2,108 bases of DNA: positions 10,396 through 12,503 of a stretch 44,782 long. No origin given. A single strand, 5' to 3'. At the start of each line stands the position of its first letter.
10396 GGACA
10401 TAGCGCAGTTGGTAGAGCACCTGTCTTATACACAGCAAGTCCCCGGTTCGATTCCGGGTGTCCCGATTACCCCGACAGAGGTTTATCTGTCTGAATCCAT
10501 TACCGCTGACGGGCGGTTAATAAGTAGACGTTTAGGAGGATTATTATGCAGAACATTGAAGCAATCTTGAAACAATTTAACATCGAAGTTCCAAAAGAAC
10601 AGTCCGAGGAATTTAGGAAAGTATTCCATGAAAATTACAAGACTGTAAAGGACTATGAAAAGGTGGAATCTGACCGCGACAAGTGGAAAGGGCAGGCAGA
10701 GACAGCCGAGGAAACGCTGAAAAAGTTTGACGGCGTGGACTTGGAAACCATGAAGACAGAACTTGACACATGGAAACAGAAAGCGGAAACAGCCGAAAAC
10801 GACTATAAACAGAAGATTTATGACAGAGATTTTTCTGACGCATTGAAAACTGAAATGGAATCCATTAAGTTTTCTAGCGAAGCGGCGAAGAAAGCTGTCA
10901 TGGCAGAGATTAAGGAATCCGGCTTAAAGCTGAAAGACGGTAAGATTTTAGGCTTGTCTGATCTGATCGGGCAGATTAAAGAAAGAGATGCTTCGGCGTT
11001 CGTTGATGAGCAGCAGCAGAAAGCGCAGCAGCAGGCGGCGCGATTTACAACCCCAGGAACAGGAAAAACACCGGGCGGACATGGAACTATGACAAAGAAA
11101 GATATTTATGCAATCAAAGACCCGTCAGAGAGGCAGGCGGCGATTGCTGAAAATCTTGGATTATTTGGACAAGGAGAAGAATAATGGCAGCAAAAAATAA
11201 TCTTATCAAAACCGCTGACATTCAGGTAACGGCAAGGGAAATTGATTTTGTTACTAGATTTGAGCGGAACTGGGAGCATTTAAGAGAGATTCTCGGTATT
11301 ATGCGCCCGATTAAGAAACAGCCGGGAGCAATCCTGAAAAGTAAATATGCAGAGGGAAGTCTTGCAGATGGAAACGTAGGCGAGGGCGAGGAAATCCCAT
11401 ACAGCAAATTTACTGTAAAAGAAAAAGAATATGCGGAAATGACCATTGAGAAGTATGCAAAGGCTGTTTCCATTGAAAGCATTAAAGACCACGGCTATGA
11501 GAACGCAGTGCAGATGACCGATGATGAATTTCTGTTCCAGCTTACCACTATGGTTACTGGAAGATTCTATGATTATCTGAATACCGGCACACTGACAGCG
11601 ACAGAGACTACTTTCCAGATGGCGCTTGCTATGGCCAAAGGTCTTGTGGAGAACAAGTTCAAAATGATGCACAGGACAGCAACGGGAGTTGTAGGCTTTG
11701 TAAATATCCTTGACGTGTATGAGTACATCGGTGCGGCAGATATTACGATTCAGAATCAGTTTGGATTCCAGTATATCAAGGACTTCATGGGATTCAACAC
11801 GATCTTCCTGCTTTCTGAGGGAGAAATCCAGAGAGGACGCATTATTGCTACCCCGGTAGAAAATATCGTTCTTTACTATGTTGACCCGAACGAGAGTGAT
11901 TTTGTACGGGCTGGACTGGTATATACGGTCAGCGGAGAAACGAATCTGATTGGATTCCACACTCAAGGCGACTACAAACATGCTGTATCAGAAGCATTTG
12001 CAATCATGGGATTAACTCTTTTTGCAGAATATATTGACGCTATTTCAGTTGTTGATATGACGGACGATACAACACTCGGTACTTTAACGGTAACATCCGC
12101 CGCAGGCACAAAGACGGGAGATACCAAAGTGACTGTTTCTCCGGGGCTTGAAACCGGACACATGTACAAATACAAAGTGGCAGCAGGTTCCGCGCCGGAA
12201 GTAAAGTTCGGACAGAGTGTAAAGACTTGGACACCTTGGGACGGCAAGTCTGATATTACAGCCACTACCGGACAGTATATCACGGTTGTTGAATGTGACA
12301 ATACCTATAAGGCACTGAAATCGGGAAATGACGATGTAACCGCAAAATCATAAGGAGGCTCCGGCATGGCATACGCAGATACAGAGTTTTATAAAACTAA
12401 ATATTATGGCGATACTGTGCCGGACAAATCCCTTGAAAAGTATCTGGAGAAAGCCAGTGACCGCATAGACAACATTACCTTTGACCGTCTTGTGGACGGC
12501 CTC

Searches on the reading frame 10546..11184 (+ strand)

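Call 7: search_protein_families(library=pfam, proteins=[window:10546-11184:+], max_evalue=0.1)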
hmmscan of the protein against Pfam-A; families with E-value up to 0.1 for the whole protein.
window:10546-11184:+ (212 aa): 1 family
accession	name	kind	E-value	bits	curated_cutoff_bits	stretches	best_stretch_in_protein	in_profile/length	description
PF06810.17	Phage_scaffold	-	7.3e-26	91.6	35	1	7-174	5-169/170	Phage capsid assembly scaffolding protein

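Call 8: search_protein_families(library=phrogs, proteins=[window:10546-11184:+], max_evalue=0.01)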
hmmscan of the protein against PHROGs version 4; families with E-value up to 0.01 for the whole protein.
window:10546-11184:+ (212 aa): 1 family
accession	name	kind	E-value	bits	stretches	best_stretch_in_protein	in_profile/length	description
phrog_194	-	head and packaging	1.6e-28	101.4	1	1-189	19-205/335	head scaffolding protein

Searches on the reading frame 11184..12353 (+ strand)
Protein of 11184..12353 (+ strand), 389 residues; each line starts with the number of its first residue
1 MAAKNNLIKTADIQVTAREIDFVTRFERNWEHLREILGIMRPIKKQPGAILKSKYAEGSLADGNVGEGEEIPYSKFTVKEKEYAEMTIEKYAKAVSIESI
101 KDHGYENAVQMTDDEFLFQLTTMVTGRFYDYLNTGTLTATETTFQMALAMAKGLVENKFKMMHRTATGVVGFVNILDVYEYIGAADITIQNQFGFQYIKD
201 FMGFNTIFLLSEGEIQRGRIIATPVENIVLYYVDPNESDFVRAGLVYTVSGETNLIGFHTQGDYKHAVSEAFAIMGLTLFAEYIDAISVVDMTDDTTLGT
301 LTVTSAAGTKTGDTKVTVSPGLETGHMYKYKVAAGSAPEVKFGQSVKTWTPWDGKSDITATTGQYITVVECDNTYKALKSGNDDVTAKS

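Call 7: search_protein_families(library=pfam, proteins=[window:11184-12353:+], max_evalue=0.1)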
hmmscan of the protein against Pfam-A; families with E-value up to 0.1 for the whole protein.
window:11184-12353:+ (389 aa): 1 family
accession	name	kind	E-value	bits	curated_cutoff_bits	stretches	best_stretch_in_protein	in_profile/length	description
PF18316.7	S-l_SbsC_C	-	2.1e-16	60.6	26.6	1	307-387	2-85/86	S-layer protein SbsC C-terminal domain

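Call 8: search_protein_families(library=phrogs, proteins=[window:11184-12353:+], max_evalue=0.01)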
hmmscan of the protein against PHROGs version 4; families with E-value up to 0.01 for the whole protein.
window:11184-12353:+ (389 aa): 1 family
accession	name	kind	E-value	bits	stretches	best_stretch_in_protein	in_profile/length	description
phrog_544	-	head and packaging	2.5e-42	146.2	1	1-296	5-277/282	major head protein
